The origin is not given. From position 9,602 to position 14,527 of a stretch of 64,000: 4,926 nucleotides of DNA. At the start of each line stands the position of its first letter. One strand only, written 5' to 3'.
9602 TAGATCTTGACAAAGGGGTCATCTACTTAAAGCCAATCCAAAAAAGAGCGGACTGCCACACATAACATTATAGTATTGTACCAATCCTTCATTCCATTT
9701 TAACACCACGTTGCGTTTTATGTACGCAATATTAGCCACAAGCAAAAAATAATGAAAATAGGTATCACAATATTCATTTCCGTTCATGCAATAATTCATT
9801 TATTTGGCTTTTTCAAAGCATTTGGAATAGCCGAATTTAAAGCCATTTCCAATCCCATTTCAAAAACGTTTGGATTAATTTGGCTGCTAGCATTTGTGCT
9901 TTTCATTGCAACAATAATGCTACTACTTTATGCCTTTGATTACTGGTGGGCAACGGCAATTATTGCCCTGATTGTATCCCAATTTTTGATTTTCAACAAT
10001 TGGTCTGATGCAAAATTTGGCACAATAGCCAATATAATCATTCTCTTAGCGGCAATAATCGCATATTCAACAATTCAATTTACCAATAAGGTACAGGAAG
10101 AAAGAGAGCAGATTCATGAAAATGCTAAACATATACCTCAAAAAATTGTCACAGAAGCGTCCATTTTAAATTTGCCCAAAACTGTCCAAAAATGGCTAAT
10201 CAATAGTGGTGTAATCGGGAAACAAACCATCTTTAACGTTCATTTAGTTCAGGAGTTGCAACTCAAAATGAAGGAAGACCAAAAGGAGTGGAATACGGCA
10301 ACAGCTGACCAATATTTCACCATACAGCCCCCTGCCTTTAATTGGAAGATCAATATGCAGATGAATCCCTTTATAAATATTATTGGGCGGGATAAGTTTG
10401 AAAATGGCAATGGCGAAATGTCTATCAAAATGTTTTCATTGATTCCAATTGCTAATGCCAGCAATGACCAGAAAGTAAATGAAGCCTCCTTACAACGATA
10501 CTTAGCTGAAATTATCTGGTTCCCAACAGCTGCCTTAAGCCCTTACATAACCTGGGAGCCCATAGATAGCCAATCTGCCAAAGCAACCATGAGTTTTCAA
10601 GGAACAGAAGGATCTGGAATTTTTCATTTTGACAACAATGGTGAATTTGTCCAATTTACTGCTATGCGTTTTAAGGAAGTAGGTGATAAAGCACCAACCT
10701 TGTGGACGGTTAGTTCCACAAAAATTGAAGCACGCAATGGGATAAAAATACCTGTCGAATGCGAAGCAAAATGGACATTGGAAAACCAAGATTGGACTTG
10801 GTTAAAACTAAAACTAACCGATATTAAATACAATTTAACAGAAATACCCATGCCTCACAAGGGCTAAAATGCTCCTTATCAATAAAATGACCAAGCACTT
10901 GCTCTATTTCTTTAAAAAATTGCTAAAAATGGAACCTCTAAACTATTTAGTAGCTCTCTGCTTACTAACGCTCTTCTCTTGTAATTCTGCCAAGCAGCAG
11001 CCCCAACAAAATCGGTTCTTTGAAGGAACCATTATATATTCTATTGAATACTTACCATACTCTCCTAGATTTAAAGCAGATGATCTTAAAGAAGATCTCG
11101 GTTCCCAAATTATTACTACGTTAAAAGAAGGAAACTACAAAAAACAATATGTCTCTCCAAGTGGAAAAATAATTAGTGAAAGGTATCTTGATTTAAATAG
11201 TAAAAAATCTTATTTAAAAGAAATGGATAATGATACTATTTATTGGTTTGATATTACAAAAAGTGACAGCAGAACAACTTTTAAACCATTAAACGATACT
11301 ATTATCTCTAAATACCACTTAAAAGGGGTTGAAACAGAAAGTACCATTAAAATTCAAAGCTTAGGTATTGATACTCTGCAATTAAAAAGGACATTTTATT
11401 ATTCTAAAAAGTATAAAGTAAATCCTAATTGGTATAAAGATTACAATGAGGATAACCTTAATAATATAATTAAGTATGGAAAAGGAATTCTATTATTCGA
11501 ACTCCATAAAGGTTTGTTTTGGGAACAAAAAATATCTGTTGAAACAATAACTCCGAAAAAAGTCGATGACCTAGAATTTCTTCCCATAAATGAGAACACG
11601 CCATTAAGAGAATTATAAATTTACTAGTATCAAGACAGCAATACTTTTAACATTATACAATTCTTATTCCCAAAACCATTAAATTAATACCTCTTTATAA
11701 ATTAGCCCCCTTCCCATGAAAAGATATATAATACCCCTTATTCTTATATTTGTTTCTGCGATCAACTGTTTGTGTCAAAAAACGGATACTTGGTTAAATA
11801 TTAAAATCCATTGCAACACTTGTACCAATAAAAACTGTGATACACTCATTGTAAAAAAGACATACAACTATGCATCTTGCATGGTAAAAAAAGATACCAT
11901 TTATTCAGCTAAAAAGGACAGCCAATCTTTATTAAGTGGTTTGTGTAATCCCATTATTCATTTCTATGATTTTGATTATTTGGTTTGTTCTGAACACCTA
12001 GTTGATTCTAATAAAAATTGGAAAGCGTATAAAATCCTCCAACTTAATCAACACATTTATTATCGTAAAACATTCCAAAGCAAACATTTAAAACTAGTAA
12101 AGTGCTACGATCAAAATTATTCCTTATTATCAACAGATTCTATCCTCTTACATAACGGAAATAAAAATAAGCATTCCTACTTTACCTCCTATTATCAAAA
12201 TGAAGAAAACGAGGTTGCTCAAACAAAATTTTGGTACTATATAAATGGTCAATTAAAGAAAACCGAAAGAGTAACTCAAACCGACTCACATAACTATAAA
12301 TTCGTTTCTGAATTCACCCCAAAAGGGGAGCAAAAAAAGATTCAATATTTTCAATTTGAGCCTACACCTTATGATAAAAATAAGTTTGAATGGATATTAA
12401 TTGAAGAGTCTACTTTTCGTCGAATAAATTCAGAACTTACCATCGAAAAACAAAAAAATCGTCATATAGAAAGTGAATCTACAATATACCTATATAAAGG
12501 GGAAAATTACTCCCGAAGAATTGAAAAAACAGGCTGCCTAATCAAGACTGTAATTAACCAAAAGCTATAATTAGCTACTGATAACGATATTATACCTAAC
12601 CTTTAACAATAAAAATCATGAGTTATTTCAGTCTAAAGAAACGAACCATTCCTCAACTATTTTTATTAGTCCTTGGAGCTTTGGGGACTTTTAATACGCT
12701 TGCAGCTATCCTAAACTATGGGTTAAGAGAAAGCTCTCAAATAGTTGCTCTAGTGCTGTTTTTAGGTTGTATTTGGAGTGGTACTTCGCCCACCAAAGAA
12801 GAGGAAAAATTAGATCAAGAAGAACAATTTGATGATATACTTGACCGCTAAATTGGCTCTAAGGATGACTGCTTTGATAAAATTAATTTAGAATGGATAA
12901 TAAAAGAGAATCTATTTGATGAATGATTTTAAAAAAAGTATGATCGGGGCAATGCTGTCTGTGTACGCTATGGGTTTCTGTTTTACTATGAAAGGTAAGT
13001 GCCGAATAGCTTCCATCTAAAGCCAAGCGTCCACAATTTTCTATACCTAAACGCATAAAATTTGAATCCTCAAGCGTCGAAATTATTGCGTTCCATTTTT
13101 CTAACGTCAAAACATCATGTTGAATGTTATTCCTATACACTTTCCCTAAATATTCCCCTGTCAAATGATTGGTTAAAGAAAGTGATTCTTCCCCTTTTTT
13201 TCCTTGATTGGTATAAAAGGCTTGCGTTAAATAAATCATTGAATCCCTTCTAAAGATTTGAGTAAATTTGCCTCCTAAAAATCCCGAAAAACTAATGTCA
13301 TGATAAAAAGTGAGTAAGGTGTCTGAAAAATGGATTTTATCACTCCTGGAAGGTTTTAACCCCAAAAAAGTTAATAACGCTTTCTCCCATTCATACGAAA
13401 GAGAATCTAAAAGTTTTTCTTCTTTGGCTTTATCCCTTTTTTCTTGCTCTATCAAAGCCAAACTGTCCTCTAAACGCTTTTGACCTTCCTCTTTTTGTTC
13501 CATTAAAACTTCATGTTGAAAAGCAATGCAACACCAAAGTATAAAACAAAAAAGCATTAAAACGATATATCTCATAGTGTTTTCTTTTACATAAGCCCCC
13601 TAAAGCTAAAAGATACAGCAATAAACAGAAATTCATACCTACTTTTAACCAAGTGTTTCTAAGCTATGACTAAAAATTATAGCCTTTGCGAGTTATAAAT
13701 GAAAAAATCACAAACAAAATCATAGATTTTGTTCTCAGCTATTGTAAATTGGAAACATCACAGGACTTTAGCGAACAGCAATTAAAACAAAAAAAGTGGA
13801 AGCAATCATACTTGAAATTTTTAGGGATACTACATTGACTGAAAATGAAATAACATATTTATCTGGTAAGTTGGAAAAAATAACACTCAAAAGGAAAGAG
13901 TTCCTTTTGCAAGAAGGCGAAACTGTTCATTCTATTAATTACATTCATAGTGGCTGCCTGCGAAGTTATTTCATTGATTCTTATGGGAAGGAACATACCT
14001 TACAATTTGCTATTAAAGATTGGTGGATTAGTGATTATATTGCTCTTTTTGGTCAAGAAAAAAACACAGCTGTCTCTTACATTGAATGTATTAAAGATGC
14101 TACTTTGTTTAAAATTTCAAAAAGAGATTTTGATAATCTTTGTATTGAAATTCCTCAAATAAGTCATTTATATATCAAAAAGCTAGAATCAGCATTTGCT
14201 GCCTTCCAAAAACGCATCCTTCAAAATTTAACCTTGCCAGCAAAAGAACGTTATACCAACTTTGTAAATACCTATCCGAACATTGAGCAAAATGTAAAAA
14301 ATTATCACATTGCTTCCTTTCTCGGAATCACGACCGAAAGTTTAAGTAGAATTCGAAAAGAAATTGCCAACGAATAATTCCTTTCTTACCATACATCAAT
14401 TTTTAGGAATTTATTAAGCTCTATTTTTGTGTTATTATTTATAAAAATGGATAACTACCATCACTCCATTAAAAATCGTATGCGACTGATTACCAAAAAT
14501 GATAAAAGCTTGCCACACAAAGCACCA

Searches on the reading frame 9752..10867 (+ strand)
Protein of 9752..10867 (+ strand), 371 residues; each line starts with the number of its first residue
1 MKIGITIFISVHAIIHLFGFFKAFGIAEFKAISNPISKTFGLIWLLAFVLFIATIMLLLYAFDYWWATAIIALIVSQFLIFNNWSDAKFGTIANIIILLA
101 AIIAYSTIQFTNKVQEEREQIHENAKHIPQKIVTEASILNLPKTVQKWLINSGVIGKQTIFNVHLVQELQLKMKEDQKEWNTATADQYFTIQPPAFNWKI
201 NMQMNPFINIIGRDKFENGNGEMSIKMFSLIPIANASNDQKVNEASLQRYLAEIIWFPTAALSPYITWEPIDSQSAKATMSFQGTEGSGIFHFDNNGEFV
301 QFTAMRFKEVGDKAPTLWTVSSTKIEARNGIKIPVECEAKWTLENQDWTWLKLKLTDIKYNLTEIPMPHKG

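Call 43: search_protein_families(library=pfam, proteins=[window:9752-10867:+], max_evalue=0.001)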
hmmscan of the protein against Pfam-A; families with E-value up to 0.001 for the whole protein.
window:9752-10867:+ (371 aa): 2 families
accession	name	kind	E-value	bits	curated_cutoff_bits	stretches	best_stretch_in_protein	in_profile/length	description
PF21900.3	DUF6920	-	2.9e-78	262.9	27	1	140-360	2-222/222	Family of unknown function (DUF6920)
PF20181.5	DUF6544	-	2.8e-76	256.1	25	1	132-353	2-221/221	Family of unknown function (DUF6544)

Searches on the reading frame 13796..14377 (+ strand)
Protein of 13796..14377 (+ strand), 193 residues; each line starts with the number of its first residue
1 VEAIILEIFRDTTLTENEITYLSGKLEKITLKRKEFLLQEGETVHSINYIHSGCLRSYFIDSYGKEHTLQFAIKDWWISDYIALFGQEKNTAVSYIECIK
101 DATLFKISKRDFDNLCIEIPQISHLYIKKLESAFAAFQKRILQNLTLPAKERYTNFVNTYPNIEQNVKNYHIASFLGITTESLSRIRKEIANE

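Call 43: search_protein_families(library=pfam, proteins=[window:13796-14377:+], max_evalue=0.001)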
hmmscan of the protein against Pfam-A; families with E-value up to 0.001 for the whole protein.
window:13796-14377:+ (193 aa): 1 family
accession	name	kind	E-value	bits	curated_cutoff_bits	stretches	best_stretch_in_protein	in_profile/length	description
PF00027.35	cNMP_binding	-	6.9e-10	39.2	27.5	1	30-116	3-86/89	Cyclic nucleotide-binding domain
